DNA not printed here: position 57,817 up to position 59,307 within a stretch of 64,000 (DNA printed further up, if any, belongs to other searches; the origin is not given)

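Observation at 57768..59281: Phage tail-fibre-like protein plus coupled mini-ORF downstream of a membrane-protein array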

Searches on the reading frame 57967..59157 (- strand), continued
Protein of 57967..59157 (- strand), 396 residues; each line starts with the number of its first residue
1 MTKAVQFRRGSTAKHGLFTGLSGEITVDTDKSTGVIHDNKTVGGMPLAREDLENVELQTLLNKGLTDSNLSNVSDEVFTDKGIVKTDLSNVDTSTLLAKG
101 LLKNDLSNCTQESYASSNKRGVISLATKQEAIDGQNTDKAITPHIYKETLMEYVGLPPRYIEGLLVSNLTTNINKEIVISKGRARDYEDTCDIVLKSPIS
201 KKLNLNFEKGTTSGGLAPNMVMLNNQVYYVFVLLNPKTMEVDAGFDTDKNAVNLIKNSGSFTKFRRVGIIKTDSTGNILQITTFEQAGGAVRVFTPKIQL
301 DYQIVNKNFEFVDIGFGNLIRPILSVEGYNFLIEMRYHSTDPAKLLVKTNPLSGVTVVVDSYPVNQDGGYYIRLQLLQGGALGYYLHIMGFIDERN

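Call 86: fold_search(model_id=the predicted structure, library=pdb)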
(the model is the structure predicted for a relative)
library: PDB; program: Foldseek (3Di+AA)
matches with E <= 10: 1384; with E <= 0.001: 2
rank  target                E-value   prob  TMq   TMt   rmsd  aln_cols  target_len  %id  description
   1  2bsd_A                6.2e-04  0.89  0.18  0.26  19.9       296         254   10  Structure of Lactococcal Bacteriophage p2 Receptor Binding Protein (released 2005-11-02)
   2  1zru_B                6.6e-04  0.87  0.18  0.26  19.9       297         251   10  structure of the lactophage p2 receptor binding protein in complex with glycerol (released 2006-03-28)
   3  2wzp_A                1.1e-03  0.82  0.18  0.26  19.5       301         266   10  Structures of Lactococcal Phage p2 Baseplate Shed Light on a Novel Mechanism of Host Attachment and Activation in Siph (released 2010-02-16)
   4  7kwc                  1.1e-03  0.66  0.15  0.21  18.9       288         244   10  Surface glycan-binding protein B (truncated) from Bacteroides thetaiotaomicron (released 2021-02-17)
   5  9no3_B                1.4e-03  0.47  0.13  0.11  18.1       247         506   10  The bifunctional arabinofuranosidase/xylosidase from metagenome of Pseudacanthotermes militaris. (released 2025-10-08)
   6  9no3_A                1.6e-03  0.30  0.11  0.09  18.3       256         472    9  The bifunctional arabinofuranosidase/xylosidase from metagenome of Pseudacanthotermes militaris. (released 2025-10-08)
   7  9no3_D                2.0e-03  0.38  0.12  0.10  17.9       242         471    9  The bifunctional arabinofuranosidase/xylosidase from metagenome of Pseudacanthotermes militaris. (released 2025-10-08)
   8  6gvk_A                2.5e-03  0.72  0.14  0.23  14.1       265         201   10  Second pair of Fibronectin type III domains of integrin beta4 (T1663R mutant) bound to the bullous pemphigoid antigen  (released 2019-03-20)
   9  2x53_A                2.6e-03  0.66  0.18  0.25  19.5       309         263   11  Structure of the phage p2 baseplate in its activated conformation with Sr (released 2010-02-16)
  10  5x7o_A                2.9e-03  0.82  0.16  0.06  15.7       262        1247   10  Crystal structure of Paenibacillus sp. 598K alpha-1,6-glucosyltransferase (released 2017-07-26)
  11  9f4b_F1               2.9e-03  0.54  0.17  0.15  41.9       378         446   10  Pre-assembled baseplate cup of Klebsiella phage KP1 variant vB_Kpn_Lilla1 (released 2025-05-14)
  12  9efg_A                3.3e-03  0.51  0.14  0.10  17.6       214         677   13  VIP3Cb1 Toxin structure (released 2025-06-18)
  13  6vls_D                3.5e-03  0.38  0.12  0.06  18.9       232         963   11  Structure of C-terminal fragment of Vip3A toxin (released 2020-07-22)
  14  8a28_A                3.9e-03  0.93  0.14  0.14  14.4       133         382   13  Structure of the astacin zymogen of LAST-MAM from Limulus polyphemus (released 2022-10-19)
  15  1ji6                  4.1e-03  0.33  0.13  0.10  16.9       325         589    7  CRYSTAL STRUCTURE OF THE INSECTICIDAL BACTERIAL DEL ENDOTOXIN CRY3Bb1 BACILLUS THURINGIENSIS (released 2001-09-19)
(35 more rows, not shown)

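Call 103: find_homologous_proteins(query=L004:1086-1955:-, max_evalue=0.00001)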
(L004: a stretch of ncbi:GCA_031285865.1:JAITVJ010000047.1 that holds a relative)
Query L004:1086-1955:- (289 aa): 51 proteins with E <= 0.00001 among 230 candidates.
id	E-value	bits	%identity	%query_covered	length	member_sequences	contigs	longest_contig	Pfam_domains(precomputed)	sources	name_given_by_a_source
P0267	2.6e-195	666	100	100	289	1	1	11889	PF05838.18,PF04233.20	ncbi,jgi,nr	ncbi:MAG: hypothetical protein LBU68_01275 [Rickettsiales bacterium]|jgi:hypothetical protein|nr:hyp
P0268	1.0e-98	348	55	100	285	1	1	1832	PF05838.18,PF04233.20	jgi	jgi:hypothetical protein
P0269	5.3e-97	343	53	100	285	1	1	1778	PF05838.18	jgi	jgi:hypothetical protein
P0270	3.9e-94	333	53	100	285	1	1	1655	PF05838.18,PF04233.20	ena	-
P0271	5.9e-94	333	54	100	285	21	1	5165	PF05838.18,PF04233.20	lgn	-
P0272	8.6e-94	332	53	100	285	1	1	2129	PF05838.18,PF04233.20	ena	-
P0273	1.3e-93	332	54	100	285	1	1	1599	PF05838.18,PF04233.20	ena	-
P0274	2.9e-93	331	53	100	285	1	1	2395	PF05838.18,PF04233.20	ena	-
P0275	3.6e-93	330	51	100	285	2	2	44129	PF05838.18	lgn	-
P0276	1.8e-92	328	53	100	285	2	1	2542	PF05838.18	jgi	jgi:hypothetical protein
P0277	2.1e-92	328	53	100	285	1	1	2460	PF05838.18,PF04233.20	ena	-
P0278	6.6e-92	326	53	100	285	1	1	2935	PF09374.16,PF05838.18,PF04233.20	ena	-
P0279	1.0e-91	325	52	100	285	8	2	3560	PF05838.18,PF04233.20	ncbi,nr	ncbi:MAG: hypothetical protein MJ164_04210 [Alphaproteobacteria bacterium]|nr:hypothetical protein [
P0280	1.2e-91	325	53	100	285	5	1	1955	PF05838.18,PF04233.20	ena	-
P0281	1.5e-91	325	53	100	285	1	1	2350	PF09374.16,PF05838.18,PF04233.20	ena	-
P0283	2.0e-90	321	50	100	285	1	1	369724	PF09374.16,PF05838.18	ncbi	-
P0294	5.2e-88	313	50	100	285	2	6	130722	PF09374.16,PF05838.18,PF04233.20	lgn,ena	-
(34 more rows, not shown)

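Call 104: find_encoding_contigs(protein=P0283, flank=10000, max_places=2)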
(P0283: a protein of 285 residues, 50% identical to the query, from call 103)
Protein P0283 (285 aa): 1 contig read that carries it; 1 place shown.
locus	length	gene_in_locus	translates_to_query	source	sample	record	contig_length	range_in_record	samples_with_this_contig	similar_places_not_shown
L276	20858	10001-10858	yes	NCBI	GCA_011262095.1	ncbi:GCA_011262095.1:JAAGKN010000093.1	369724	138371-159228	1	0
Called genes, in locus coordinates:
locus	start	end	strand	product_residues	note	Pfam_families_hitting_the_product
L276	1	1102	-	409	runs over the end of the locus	PF07690:MFS_1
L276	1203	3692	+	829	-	-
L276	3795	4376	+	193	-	PF18454:Mtd_N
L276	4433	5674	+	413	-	PF00871:Acetate_kinase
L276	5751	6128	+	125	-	PF03788:LrgA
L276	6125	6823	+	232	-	PF04172:LrgB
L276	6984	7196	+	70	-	PF04070:DUF378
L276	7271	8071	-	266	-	-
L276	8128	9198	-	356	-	-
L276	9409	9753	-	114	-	-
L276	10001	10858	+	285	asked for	PF05838:Glyco_hydro_108, PF09374:PG_binding_3 (faint)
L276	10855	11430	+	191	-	-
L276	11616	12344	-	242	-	-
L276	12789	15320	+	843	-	PF28530:DUF8426, PF07728:AAA_5, PF28529:McrB_lid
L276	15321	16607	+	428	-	PF10117:McrBC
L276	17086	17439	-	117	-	-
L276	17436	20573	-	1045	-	PF02384:N6_Mtase, PF20473:MmeI_Mtase (weak), PF07669:Eco57I, PF18135:Type_ISP_C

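Call 105: find_encoding_contigs(protein=P0294, flank=10000, max_places=2)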
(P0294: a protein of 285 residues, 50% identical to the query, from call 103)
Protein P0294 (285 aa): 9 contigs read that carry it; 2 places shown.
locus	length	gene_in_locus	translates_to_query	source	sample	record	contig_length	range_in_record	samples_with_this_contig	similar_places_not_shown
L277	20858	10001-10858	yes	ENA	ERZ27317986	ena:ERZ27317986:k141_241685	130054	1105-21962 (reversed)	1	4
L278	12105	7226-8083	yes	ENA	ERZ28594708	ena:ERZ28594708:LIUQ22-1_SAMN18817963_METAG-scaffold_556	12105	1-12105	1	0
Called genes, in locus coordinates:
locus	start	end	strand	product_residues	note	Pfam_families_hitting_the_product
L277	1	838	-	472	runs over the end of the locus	PF13476:AAA_23 (faint), PF00931:NB-ARC (faint), PF02463:SMC_N (faint), PF13175:AAA_15 (faint), PF13555:AAA_29 (faint), PF00005:ABC_tran, PF12848:ABC_tran_Xtn, PF00005:ABC_tran, +9 more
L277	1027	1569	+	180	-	PF13420:Acetyltransf_4, PF00583:Acetyltransf_1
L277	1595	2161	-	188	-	PF06821:Ser_hydrolase (weak), PF12695:Abhydrolase_5 (faint), PF12146:Hydrolase_4 (weak), PF00561:Abhydrolase_1 (weak)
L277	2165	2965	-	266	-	-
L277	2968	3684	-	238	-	-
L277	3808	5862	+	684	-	PF03572:Peptidase_S41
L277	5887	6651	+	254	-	-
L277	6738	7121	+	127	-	-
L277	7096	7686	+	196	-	-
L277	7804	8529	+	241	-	-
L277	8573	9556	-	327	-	-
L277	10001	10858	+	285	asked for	PF04233:Phage_Mu_F (weak), PF05838:Glyco_hydro_108, PF09374:PG_binding_3 (faint)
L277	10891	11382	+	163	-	-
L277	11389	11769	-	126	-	PF00376:MerR, PF13411:MerR_1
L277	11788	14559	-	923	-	PF00521:DNA_topoisoIV, PF03989:DNA_gyraseA_C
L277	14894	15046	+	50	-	PF00468:Ribosomal_L34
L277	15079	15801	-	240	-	PF01643:Acyl-ACP_TE, PF13279:4HBT_2 (faint), PF20791:Acyl-ACP_TE_C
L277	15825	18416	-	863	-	PF00133:tRNA-synt_1, PF01406:tRNA-synt_1e (faint), PF09334:tRNA-synt_1g, PF08264:Anticodon_1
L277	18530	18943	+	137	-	-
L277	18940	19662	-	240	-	PF18912:DZR_2, PF00156:Pribosyltran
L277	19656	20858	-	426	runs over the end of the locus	-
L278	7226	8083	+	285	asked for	PF04233:Phage_Mu_F (weak), PF05838:Glyco_hydro_108, PF09374:PG_binding_3 (faint)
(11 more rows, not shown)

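Call 107: search_protein_families(library=phrogs, proteins=[L276:1203-3692:+, L276:10855-11430:+, L277:10891-11382:+, L277:5887-6651:+, L277:6738-7121:+, L277:7096-7686:+, L277:7804-8529:+, L277:8573-9556:-, L276:8128-9198:-, L276:7271-8071:-], max_evalue=0.01)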
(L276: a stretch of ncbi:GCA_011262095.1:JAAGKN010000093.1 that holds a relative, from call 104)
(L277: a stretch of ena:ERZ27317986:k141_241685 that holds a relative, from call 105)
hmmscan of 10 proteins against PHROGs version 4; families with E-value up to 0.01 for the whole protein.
L276:1203-3692:+ (829 aa): 1 family
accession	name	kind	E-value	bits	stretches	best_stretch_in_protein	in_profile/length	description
phrog_77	-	DNA, RNA and nucleotide metabolism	1.4e-06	28.1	1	540-785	532-769/967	SbcC-like subunit of palindrome specific endonuclease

L276:10855-11430:+ (191 aa): 0 families

L277:10891-11382:+ (163 aa): 0 families

L277:5887-6651:+ (254 aa): 0 families

L277:6738-7121:+ (127 aa): 1 family
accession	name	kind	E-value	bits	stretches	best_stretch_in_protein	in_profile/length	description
phrog_6168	-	unknown function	0.00026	21.7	1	19-44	9-34/65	-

L277:7096-7686:+ (196 aa): 0 families

L277:7804-8529:+ (241 aa): 0 families

L277:8573-9556:- (327 aa): 0 families

L276:8128-9198:- (356 aa): 1 family
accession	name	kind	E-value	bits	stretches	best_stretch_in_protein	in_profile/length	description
phrog_1802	-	other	8.8e-08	32.4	1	14-207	47-248/556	radical SAM domain-containing protein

L276:7271-8071:- (266 aa): 0 families

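Call 111: search_solved_structures(query=L014:1484-2314:-, max_evalue=1)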
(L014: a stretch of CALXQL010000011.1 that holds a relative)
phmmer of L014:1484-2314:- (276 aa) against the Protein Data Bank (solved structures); distinct sequences matched with E-value up to 1: 31.
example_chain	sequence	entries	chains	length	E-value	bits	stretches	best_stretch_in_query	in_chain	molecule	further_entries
9eg4_A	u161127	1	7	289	9.7e-26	93.8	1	1-267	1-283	Phage major capsid protein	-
9jwb_A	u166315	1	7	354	0.032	16.6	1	84-193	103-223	Major capsid protein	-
4zv6_A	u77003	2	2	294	0.18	14.2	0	92-125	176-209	AlphaRep-7 | alpha-Rep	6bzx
9mle_A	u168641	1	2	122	0.3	13.5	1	209-245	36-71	Phospholipase A2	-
7nvk_AAA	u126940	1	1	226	0.36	13.2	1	137-210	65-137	Ubiquitin-like modifier-activating enzyme 5,Ubiquitin-fold modifier-conjugating enzyme 1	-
9i9o_AAA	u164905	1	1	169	0.39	13.1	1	139-211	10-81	Ubiquitin-fold modifier-conjugating enzyme 1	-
9i9n_AAA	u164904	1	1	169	0.41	13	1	139-211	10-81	Ubiquitin-fold modifier-conjugating enzyme 1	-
8bzr_A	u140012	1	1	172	0.42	13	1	139-211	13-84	Ubiquitin-fold modifier-conjugating enzyme 1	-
9gln_AAA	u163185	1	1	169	0.42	13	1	139-211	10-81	Ubiquitin-fold modifier-conjugating enzyme 1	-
2z6o_A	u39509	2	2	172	0.42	13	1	139-211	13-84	Ufm1-conjugating enzyme 1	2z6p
9gn8_AAA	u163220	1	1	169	0.42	13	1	139-211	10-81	Ubiquitin-fold modifier-conjugating enzyme 1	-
9ia8_AAA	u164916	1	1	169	0.43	13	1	139-211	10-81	Ubiquitin-fold modifier-conjugating enzyme 1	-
9glm_AAA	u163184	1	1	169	0.43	13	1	139-211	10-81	Ubiquitin-fold modifier-conjugating enzyme 1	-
9i9p_AAA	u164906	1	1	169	0.43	13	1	139-211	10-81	Ubiquitin-fold modifier-conjugating enzyme 1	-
9glk_AAA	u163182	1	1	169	0.43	13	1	139-211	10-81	Ubiquitin-fold modifier-conjugating enzyme 1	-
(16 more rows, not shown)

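Call 112: search_dna_similar(query=L014:1484-2314:-, collection=phages, mode=protein, max_evalue=0.001, max_rows=15)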
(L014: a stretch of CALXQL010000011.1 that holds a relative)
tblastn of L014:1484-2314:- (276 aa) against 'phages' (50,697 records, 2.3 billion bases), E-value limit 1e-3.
Records with a match: 127; places in all: 127; records where one place covers at least 80% of the query: 103.
Best place of each record, by identity: 60-80% 1; <60% 126.
By first word of the organism name: Vibrio 87; Pelagibacter 24; Caudoviricetes 5; Ralstonia 3; Bacteriophage 2; Dunaliella 2; Alteromonas 2; Methylophilales 1; Escherichia 1.
By host as written in the record: - 69; Candidatus Pelagibacter ubique HTCC1062 16; Vibrio cholerae 2095 9; Vibrio cholerae 6; Candidatus Pelagibacter sp. HTCC1062 4; Candidadtus Pelagibacter sp. HTCC1062 2; Dunaliella viridis var. palmelloides Teodoresco (Chlorophyta) 2; Vibrio lentus 2; and 13 more.
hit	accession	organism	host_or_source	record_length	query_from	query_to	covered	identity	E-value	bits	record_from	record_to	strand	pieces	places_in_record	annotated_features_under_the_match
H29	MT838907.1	Bacteriophage sp.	human fecal samples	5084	1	271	98%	65.6%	2e-121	385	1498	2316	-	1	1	record has no annotation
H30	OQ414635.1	Pelagibacter phage EXVC031P Hodr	Candidadtus Pelagibacter sp. HTCC1062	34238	1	267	97%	46.7%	5e-81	271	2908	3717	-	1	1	hypothetical protein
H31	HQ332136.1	Dunaliella viridis virus SI2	Dunaliella viridis var. palmelloides ...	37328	1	272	99%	33.1%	6e-33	132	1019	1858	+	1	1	hypothetical protein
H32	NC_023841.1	Dunaliella viridis virus SI2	Dunaliella viridis var. palmelloides ...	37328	1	272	99%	33.1%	6e-33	132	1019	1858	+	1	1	major head protein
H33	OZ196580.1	Vibrio phage K411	Seawater and oysters mix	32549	5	272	97%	31.9%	3e-36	142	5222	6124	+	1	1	major head protein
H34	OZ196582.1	Vibrio phage K415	Seawater and oysters mix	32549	5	272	97%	31.9%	3e-36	142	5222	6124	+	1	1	major head protein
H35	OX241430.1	Vibrio phage 434O48-1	Oyster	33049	5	272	97%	31.9%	3e-36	142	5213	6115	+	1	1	major capsid protein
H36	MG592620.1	Vibrio phage 1.254.O._10N.286.45.C8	Vibrio lentus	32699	5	272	97%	31.9%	1e-35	140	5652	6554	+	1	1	major capsid protein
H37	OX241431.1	Vibrio phage 448O51-1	Oyster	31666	5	271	97%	32.0%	5e-37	144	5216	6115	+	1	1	major capsid protein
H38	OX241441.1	Vibrio phage 22O28-1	Oyster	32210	5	271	97%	32.0%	4e-36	142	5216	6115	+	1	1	major capsid protein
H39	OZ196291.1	Vibrio phage D105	Seawater and oysters mix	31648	5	271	97%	32.0%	2e-35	140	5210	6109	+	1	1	major head protein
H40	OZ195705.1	Vibrio phage D453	Seawater and oysters mix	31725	5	271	97%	32.0%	2e-35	140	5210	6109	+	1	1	major head protein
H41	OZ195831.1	Vibrio phage D317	Seawater and oysters mix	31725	5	271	97%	32.0%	2e-35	140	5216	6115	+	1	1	major head protein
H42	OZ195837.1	Vibrio phage D309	Seawater and oysters mix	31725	5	271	97%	32.0%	2e-35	140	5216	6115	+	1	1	major head protein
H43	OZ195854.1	Vibrio phage D272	Seawater and oysters mix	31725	5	271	97%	32.0%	2e-35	140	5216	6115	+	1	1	major head protein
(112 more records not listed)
